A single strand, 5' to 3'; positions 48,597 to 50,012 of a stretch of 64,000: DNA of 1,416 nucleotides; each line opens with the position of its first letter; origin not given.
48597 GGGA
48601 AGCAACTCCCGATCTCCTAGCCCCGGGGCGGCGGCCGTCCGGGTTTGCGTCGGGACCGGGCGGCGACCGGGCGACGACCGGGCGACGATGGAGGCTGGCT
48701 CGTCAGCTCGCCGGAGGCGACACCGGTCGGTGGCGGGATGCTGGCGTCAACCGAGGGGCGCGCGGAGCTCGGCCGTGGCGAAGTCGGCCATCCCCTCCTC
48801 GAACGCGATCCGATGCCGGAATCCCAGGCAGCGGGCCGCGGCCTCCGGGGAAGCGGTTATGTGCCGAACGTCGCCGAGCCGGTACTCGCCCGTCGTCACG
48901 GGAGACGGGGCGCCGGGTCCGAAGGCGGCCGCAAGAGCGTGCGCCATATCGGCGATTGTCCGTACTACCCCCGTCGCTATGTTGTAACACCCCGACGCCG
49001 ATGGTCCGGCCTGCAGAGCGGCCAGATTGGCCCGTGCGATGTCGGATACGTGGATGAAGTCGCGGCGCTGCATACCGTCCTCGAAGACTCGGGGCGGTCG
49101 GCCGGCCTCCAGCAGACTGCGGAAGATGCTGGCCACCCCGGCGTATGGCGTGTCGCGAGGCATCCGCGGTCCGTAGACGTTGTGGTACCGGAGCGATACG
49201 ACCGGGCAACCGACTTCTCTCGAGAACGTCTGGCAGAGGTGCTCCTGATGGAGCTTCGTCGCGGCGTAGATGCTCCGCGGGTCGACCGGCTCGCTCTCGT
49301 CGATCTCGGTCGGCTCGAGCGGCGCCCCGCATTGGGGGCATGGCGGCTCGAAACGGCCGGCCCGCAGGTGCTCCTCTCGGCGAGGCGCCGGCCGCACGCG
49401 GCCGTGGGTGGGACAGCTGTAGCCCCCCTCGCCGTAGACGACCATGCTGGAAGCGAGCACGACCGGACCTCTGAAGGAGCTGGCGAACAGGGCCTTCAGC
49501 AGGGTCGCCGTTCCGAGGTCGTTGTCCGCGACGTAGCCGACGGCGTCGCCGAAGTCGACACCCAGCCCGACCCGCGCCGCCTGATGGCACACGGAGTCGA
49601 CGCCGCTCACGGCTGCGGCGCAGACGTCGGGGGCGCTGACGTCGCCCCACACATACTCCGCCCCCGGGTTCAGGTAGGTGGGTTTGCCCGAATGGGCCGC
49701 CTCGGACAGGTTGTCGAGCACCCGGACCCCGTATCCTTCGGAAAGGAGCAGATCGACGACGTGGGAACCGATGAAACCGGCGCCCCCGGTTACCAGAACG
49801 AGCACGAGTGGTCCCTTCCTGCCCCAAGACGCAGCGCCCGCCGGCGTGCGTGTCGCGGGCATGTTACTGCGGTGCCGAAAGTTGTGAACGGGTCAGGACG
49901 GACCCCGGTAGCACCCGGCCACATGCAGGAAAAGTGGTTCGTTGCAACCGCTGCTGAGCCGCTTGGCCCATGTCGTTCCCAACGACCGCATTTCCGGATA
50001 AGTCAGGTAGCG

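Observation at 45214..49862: Methylthioribose kinase, DUF2064, GT2 and SDR epimerase: a candidate pathway that activates and transfers a 5-thio/5-deoxy pentose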

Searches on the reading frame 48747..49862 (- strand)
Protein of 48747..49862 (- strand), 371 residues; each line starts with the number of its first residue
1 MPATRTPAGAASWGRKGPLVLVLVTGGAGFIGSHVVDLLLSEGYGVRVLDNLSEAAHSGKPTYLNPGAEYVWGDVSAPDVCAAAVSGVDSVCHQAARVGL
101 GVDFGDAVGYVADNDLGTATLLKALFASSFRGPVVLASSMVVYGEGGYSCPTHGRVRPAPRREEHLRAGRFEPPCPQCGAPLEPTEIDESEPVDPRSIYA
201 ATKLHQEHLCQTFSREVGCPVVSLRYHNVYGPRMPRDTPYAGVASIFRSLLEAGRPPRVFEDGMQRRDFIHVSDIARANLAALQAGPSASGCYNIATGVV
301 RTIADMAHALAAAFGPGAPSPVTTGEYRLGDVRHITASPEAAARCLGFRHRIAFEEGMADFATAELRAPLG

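Call 6: search_protein_families(library=pfam, proteins=[window:48747-49862:-], max_evalue=0.01)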
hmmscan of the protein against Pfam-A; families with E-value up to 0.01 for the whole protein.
window:48747-49862:- (371 aa): 9 families
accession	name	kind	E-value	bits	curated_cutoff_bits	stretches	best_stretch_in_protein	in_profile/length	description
PF01370.27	Epimerase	-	1.2e-48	166.1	20.9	2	183-296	124-240/240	NAD dependent epimerase/dehydratase family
PF16363.11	GDP_Man_Dehyd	-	6.2e-36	125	27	2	184-360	138-331/332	GDP-mannose 4,6 dehydratase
PF01073.25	3Beta_HSD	-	1.7e-10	40.8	22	1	23-145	1-122/280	3-beta hydroxysteroid dehydrogenase/isomerase family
PF07993.18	NAD_binding_4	-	7.9e-08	32.2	20.1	1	85-271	86-250/258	Male sterility protein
PF05368.20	NmrA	-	1.2e-06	28.8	27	1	21-95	4-77/298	NmrA-like family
PF02719.21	Polysacc_synt_2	-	1.4e-06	28.1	20.2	0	193-315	132-248/293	Polysaccharide biosynthesis protein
PF13460.12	NAD_binding_10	-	1.5e-05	25.4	27.2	1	26-97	1-70/184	NAD(P)H-binding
PF04321.23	RmlD_sub_bind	-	0.00019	21.1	27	0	185-327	111-246/287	RmlD substrate binding domain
PF00106.31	adh_short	-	0.00028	20.8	26.6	1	22-89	3-72/195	short chain dehydrogenase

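Call 7: search_protein_families(library=ncbifam, proteins=[window:48747-49862:-], max_evalue=0.001)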
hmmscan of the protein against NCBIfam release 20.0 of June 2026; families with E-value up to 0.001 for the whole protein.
window:48747-49862:- (371 aa): 21 families
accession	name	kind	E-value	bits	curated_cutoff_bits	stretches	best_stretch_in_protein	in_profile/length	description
TIGR01179.1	galE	equivalog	8.3e-33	113.6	262.3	3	22-146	2-128/332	UDP-glucose 4-epimerase GalE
TIGR01181.1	dTDP_gluc_dehyt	equivalog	3.3e-27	95.4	365.1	2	186-360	138-306/321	dTDP-glucose 4,6-dehydratase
TIGR04180.1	EDH_00030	hypoth_equivalog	3.5e-27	95.2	475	2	22-146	1-128/297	NAD-dependent 4,6-dehydratase LegB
TIGR02197.1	heptose_epim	equivalog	1.3e-24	87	274.6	2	188-315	127-261/316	ADP-glyceromanno-heptose 6-epimerase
NF008360.0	PRK11150.1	equivalog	5.9e-21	75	452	1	188-313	129-253/310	ADP-glyceromanno-heptose 6-epimerase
NF007956.0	PRK10675.1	subfamily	3.3e-19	69.2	394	2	21-145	2-130/338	UDP-glucose 4-epimerase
TIGR03466.1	HpnA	hypoth_equivalog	1.3e-17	63.7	367.65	1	22-141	3-115/327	hopanoid-associated sugar epimerase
NF007582.0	PRK10217.1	equivalog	2.9e-14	53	698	1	189-358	150-324/355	dTDP-glucose 4,6-dehydratase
NF011728.1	PRK15181.1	equivalog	1.2e-13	50.9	760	1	194-306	160-274/348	Vi polysaccharide biosynthesis UDP-N-acetylglucosaminuronic acid C-4 epimerase TviC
NF042422.1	oxyalk_red_OleD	equivalog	1.9e-13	50.5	580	1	22-130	3-102/329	2-alkyl-3-oxoalkanoate reductase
NF007490.0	PRK10084.1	subfamily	3.5e-13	49.3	649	1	189-356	157-325/361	dTDP-glucose 4,6-dehydratase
NF043036.1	ErythonDh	equivalog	5.3e-10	39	325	1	22-145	3-131/321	D-erythronate dehydrogenase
NF047922.1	GDPFucSynFcl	equivalog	3.7e-09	36.5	500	1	197-360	132-296/308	GDP-L-fucose synthase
NF042423.1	oxyalk_red_Shew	equivalog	1.8e-08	33.8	580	1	22-127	11-107/331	2-alkyl-3-oxoalkanoate reductase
NF058621.1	DiazavRedAvaA7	equivalog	5e-07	29.6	400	0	218-316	160-250/304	3-diazoavenalumate denitrifying reductase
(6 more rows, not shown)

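Call 61: search_solved_structures(query=window:48747-49862:-, show_alignments=1, max_evalue=1e-10)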
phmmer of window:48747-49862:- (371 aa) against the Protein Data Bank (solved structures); distinct sequences matched with E-value up to 1e-10: 78 (the best 60 are shown).
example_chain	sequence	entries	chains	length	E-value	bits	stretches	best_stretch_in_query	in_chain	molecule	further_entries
6wjb_A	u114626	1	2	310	2.6e-47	165.2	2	183-338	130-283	NAD-dependent epimerase/dehydratase family protein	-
6wj9_A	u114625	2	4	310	2.2e-46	162.1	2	183-338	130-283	NAD-dependent epimerase/dehydratase family protein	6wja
4zrm_A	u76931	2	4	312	3.4e-33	118.7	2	189-358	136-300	UDP-glucose 4-epimerase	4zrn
2p5u_A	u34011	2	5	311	1.9e-29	106.3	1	185-358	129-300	UDP-glucose 4-epimerase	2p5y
6dnt_A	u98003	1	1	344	2.6e-28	102.6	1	187-337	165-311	NAD-dependent epimerase/dehydratase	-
6kv9_A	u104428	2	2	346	9.2e-28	100.8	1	191-360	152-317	MoeE5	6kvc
7ys8_A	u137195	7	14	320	1.7e-27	100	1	187-358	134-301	UDP-glucose 4-epimerase | UDP-glucose 4-epimerase along with EC 5.1.3.2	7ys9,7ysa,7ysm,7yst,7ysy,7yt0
3icp_A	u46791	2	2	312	2.8e-26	96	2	22-146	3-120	NAD-dependent epimerase/dehydratase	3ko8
10ke_A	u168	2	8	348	4e-26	95.4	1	193-351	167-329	Capsular polysaccharide biosynthesis protein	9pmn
1sb8_A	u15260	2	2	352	3.9e-24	88.9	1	194-358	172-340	wbpP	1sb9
8rdg_A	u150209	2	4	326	2.4e-23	86.3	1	22-146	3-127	SDR family NAD(P)-dependent oxidoreductase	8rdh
1r6d_A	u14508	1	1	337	2.8e-23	86.1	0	188-359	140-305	TDP-glucose-4,6-dehydratase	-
1r66_A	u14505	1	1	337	4.7e-23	85.3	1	188-359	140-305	TDP-glucose-4,6-dehydratase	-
8rdi_A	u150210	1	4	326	8.8e-23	84.5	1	22-146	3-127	SDR family NAD(P)-dependent oxidoreductase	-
6zl6_A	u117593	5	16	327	3.4e-22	82.5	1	195-316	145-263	Epimerase domain-containing protein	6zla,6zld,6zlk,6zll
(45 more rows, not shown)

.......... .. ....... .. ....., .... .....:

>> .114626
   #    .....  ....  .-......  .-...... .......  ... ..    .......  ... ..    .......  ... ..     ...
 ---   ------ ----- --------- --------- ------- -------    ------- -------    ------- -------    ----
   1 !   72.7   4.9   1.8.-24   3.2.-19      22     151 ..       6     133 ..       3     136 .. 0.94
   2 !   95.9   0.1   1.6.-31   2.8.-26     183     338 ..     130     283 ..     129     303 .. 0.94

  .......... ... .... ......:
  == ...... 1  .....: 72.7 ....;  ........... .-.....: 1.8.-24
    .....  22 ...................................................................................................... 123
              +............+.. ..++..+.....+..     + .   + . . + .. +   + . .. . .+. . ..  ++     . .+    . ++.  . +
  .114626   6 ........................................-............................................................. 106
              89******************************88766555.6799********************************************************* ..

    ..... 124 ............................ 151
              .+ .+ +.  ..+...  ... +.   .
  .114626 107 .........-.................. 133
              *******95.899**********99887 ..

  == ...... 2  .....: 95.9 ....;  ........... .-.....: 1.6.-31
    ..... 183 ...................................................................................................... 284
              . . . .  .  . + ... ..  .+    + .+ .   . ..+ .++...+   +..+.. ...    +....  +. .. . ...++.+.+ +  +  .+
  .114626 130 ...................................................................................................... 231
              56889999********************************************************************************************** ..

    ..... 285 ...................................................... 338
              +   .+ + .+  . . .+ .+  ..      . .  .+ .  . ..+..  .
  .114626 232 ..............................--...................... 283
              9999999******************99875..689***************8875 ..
